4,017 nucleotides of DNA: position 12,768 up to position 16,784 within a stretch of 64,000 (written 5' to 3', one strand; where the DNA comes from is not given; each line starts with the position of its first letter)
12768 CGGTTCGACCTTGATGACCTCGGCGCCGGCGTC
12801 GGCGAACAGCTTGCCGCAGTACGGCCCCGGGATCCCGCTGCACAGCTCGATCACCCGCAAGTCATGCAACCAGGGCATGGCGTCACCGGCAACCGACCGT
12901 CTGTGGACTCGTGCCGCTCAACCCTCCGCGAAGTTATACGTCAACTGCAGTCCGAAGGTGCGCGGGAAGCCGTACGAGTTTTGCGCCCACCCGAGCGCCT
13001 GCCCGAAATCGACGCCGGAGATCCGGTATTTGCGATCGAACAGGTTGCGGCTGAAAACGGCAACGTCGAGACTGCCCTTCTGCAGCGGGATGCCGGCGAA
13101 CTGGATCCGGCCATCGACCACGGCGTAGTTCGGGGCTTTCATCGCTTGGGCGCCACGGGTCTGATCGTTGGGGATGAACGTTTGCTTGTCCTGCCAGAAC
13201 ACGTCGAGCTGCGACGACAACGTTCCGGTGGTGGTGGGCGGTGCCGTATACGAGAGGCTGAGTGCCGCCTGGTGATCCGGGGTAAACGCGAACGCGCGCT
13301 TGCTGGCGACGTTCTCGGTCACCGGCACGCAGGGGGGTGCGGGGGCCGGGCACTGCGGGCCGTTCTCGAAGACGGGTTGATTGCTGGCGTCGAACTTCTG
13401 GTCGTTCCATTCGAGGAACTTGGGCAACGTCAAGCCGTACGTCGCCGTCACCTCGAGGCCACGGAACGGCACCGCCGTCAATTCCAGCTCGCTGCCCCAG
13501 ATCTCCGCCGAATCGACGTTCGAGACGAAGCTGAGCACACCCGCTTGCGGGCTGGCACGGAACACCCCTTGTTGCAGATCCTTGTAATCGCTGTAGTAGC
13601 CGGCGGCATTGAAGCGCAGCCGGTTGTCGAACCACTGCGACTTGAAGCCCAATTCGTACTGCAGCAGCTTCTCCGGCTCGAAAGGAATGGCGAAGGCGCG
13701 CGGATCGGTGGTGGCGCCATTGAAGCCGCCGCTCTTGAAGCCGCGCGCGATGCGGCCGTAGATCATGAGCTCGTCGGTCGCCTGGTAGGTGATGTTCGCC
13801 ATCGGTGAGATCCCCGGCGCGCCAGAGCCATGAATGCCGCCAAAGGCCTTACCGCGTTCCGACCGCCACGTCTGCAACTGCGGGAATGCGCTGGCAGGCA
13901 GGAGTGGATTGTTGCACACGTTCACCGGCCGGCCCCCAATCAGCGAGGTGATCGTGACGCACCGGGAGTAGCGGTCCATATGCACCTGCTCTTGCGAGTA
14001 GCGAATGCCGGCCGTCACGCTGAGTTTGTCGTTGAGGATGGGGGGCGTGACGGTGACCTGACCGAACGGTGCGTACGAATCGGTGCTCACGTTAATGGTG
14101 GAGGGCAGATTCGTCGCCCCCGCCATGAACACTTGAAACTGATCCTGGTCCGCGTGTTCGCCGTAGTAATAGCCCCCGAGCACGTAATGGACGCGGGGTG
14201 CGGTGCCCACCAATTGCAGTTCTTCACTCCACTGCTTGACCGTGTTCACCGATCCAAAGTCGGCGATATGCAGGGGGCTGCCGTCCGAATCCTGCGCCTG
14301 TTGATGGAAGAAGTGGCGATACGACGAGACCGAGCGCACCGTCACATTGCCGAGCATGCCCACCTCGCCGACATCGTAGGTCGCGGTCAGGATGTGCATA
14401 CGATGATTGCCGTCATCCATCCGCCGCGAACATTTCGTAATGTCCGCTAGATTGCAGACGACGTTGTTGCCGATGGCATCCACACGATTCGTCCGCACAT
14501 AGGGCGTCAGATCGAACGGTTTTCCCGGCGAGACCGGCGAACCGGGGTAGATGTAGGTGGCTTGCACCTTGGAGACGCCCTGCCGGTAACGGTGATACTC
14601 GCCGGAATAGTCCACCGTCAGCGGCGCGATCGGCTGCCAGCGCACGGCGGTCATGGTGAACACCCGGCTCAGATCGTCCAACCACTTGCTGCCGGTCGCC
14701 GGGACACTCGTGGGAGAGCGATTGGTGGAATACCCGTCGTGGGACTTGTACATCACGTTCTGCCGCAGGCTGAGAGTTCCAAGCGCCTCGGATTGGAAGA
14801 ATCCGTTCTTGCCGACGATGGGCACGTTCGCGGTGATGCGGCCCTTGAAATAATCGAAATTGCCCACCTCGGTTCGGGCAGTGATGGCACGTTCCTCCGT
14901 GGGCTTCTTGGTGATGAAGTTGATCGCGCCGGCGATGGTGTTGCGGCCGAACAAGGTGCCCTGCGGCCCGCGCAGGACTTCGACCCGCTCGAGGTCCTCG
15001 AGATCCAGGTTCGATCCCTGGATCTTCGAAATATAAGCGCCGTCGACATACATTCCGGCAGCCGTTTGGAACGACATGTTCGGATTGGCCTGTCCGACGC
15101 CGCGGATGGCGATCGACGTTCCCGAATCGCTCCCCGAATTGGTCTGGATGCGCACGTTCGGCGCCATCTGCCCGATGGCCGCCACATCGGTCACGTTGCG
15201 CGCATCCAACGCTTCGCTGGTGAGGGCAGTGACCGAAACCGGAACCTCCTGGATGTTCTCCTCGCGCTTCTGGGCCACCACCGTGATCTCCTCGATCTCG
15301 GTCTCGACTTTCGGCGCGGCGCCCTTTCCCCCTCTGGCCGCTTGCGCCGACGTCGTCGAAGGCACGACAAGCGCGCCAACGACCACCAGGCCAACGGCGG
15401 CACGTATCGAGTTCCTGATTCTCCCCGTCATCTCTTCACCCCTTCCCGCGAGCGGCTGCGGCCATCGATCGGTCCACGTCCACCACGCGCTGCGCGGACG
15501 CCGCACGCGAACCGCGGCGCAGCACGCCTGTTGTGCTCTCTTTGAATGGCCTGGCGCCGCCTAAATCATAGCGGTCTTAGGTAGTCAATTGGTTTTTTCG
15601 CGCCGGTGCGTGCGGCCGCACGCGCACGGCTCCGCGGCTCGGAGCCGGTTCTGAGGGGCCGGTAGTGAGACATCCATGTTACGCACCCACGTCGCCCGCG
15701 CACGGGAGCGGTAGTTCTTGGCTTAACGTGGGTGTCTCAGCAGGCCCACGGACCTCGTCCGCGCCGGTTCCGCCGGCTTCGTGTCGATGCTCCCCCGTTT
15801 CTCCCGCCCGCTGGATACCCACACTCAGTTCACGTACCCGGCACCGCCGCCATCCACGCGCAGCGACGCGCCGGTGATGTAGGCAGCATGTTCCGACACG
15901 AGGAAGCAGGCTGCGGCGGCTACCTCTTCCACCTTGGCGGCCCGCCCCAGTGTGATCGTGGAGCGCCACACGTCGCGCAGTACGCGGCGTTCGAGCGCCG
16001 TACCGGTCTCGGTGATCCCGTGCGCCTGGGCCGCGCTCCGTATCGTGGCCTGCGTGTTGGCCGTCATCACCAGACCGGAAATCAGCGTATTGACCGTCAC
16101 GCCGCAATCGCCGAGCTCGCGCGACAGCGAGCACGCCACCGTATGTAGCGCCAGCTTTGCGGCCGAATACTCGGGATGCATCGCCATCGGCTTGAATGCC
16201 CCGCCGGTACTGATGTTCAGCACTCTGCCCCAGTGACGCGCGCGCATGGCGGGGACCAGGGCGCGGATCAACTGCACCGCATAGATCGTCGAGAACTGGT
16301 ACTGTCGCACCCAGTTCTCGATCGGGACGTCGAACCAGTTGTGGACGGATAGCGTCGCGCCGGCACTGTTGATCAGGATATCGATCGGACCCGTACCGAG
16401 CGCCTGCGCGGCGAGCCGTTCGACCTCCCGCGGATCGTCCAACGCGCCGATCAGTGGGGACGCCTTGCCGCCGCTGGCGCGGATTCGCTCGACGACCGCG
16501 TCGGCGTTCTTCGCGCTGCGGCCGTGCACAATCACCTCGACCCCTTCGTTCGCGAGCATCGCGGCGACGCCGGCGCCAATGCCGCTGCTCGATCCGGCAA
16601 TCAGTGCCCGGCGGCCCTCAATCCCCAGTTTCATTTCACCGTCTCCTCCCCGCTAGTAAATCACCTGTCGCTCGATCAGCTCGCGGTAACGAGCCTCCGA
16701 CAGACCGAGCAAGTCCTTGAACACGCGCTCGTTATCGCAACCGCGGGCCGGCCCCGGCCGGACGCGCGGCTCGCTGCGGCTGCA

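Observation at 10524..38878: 28-kb one-directional supercluster may encode an undescribed catabolic route: eight CoA-transferase domains, a ketone carboxylase, F420-type reductases and OYE, but no regulator, thiolase or acyl-CoA dehydrogenase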

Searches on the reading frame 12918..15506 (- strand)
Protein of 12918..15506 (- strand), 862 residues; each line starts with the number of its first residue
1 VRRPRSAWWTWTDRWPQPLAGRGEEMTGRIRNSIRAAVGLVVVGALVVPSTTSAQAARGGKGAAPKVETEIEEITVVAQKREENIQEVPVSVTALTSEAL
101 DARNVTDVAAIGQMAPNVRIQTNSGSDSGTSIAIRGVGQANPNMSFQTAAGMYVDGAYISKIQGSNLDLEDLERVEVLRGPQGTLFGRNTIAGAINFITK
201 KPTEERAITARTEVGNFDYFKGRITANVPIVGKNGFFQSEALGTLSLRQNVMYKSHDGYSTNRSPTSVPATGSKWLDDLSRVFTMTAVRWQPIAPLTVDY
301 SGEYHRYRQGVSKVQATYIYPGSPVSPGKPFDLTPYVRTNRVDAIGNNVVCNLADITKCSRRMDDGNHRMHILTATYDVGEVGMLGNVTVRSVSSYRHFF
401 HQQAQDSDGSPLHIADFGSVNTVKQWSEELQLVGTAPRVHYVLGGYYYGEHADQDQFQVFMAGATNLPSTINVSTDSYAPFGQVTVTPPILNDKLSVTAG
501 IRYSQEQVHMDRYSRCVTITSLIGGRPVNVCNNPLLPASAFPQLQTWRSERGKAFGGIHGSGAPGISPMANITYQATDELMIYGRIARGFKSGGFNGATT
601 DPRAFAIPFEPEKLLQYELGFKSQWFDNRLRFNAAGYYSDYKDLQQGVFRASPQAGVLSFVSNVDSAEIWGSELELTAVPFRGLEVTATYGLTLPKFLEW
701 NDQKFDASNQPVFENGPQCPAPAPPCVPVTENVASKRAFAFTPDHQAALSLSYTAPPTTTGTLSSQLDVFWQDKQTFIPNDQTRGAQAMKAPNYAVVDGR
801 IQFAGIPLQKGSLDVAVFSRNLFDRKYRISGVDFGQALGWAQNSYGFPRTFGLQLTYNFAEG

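Call 4: search_protein_families(library=pfam, proteins=[window:12918-15506:-], max_evalue=0.01)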
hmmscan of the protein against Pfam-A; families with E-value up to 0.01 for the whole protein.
window:12918-15506:- (862 aa): 2 families
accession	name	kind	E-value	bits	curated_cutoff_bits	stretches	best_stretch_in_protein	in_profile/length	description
PF00593.30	TonB_dep_Rec_b-barrel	-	3.8e-41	142.8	27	1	361-803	53-421/436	TonB dependent receptor-like, beta-barrel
PF07715.20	Plug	-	4e-20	72.7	23.9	1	85-194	2-107/107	TonB-dependent Receptor Plug Domain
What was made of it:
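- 12918..15506 (-): TonB-dependent outer-membrane receptor (internal to the cluster). Plug + TonB_dep_Rec_b-barrel (call 4).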

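Call 9: search_protein_families(library=ncbifam, proteins=[window:12918-15506:-], max_evalue=0.00001)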
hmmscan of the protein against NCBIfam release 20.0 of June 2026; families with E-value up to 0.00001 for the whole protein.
window:12918-15506:- (862 aa): 26 families (the best 25 are shown)
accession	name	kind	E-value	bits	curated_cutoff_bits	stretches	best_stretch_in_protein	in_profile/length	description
TIGR01783.1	TonB-siderophor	subfamily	1.1e-50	173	223.5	3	87-259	1-158/649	TonB-dependent siderophore receptor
TIGR01785.1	TonB-hemin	subfamily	1.3e-35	123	316.85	2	72-202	2-131/677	TonB-dependent heme/hemoglobin receptor family protein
TIGR01786.1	TonB-hemlactrns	subfamily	2.3e-27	95.7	323.75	2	469-859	384-719/719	TonB-dependent hemoglobin/transferrin/lactoferrin family receptor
NF053590.1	TonB_dep_TOL0244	equivalog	1.9e-19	69.8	645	1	73-216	14-156/604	TOL_0244 family TonB-dependent receptor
NF007465.0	PRK10044.1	equivalog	4.1e-17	61.6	803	1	73-220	64-207/726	ferrichrome porin FhuA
NF049960.1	siderphRecptFauA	equivalog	8e-16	57.6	900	1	84-240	73-221/727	TonB-dependent alcaligin siderophore receptor FauA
TIGR04056.1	OMP_RagA_SusC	subfamily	7.4e-15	54.4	368.25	1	69-215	76-220/981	SusC/RagA family TonB-linked outer membrane protein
NF049947.1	TonB_dep_PCPU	exception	2e-13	49.5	800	1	52-214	17-178/685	TonB-dependent receptor, PCPU motif-type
NF010010.0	PRK13483.1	equivalog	2.5e-13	48.9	927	1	61-207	22-170/660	ligand-gated channel protein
NF010651.0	PRK14050.1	equivalog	3.7e-13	48.5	884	1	56-215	48-199/730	TonB-dependent siderophore receptor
NF050067.1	TonBEntbctnRecCfrA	equivalog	1.3e-12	46.9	1200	1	68-212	23-170/698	TonB-dependent ferric enterobactin receptor CfrA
NF010038.0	PRK13513.1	equivalog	4.3e-12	45.4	942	1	65-213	29-178/659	ligand-gated channel protein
NF007349.0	PRK09840.1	equivalog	5.9e-12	44.4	686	1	52-230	54-205/760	catecholate siderophore receptor Fiu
NF007478.2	PRK10064.1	equivalog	2.1e-11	42.8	745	1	68-231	27-195/663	catecholate siderophore receptor CirA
NF049944.1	TonB_dep_PUIUD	equivalog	7.1e-11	41.1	850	0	36-211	10-181/686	TonB-dependent receptor, PUIUD motif-type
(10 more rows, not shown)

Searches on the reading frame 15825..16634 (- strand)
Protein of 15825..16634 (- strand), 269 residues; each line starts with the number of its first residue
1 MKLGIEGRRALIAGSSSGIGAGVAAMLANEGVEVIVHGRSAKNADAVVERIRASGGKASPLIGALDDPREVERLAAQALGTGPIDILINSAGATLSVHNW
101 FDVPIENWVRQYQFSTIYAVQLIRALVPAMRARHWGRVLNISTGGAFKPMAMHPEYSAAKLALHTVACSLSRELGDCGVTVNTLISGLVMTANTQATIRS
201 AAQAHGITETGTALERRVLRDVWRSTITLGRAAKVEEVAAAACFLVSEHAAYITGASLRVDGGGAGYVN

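Call 4: search_protein_families(library=pfam, proteins=[window:15825-16634:-], max_evalue=0.01)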
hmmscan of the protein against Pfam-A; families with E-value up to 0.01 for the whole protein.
window:15825-16634:- (269 aa): 4 families
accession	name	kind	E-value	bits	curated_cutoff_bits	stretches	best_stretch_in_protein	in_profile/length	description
PF13561.12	adh_short_C2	-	6.1e-38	131.1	27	1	15-263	4-234/236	Enoyl-(Acyl carrier protein) reductase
PF00106.31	adh_short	-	2.1e-34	119.1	26.6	1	10-197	3-190/195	short chain dehydrogenase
PF08659.16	KR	-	0.00013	22.4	22.6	1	11-182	4-174/180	KR domain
PF01370.27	Epimerase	-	0.0005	20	20.9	1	10-175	1-161/240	NAD dependent epimerase/dehydratase family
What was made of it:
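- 15825..16634 (-): Short-chain dehydrogenase/reductase. PF13561/PF00106 (call 4).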

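Call 9: search_protein_families(library=ncbifam, proteins=[window:15825-16634:-], max_evalue=0.00001)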
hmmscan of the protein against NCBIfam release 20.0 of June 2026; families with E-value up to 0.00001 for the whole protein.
window:15825-16634:- (269 aa): 210 families (the best 25 are shown)
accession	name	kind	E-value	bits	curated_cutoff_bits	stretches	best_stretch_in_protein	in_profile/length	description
NF005559.1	PRK07231.1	subfamily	2.3e-45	155.1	215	1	5-263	2-246/249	glucose 1-dehydrogenase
NF009466.0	PRK12826.1-2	subfamily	3.3e-42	144.7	222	1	7-264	3-244/248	3-oxoacyl-ACP reductase FabG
NF005095.0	PRK06523.1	subfamily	4e-42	144.5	231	1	4-263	7-256/261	oxidoreductase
TIGR01963.1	PHB_DH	subfamily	2.7e-41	141.5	307.05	1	8-263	2-251/255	3-hydroxybutyrate dehydrogenase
NF005909.0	PRK07890.1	subfamily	5.4e-38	130.7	258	1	5-263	5-256/260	short chain dehydrogenase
NF009093.0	PRK12429.1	subfamily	1.8e-36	125.8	258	1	6-263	4-255/259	3-hydroxybutyrate dehydrogenase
TIGR01830.1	3oxo_ACP_reduc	equivalog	3e-36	125.3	297.75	1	10-263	1-237/239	3-oxoacyl-[acyl-carrier-protein] reductase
NF004198.0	PRK05653.1-3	equivalog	5.2e-35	121.1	296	1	6-263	6-245/248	3-oxoacyl-ACP reductase FabG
NF047420.2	EF_P_mod_YmfI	equivalog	2.4e-34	119.1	238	1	10-263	2-234/236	elongation factor P 5-aminopentanone reductase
NF004778.0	PRK06124.1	equivalog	4.7e-34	117.9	303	1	4-263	8-251/256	SDR family oxidoreductase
NF004200.0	PRK05653.1-5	equivalog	5.5e-34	117.8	273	2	8-199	3-196/242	3-oxoacyl-ACP reductase FabG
NF006212.0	PRK08339.1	equivalog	2.3e-33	116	339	1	2-264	3-258/263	short chain dehydrogenase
NF005853.0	PRK07774.1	equivalog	7.5e-33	114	303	1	5-263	4-245/250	SDR family oxidoreductase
NF005681.0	PRK07478.1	subfamily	8.2e-33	113.8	267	1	5-264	4-249/254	SDR family oxidoreductase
NF005446.0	PRK07035.1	equivalog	1.2e-32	113.1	373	1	4-263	8-252/255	SDR family oxidoreductase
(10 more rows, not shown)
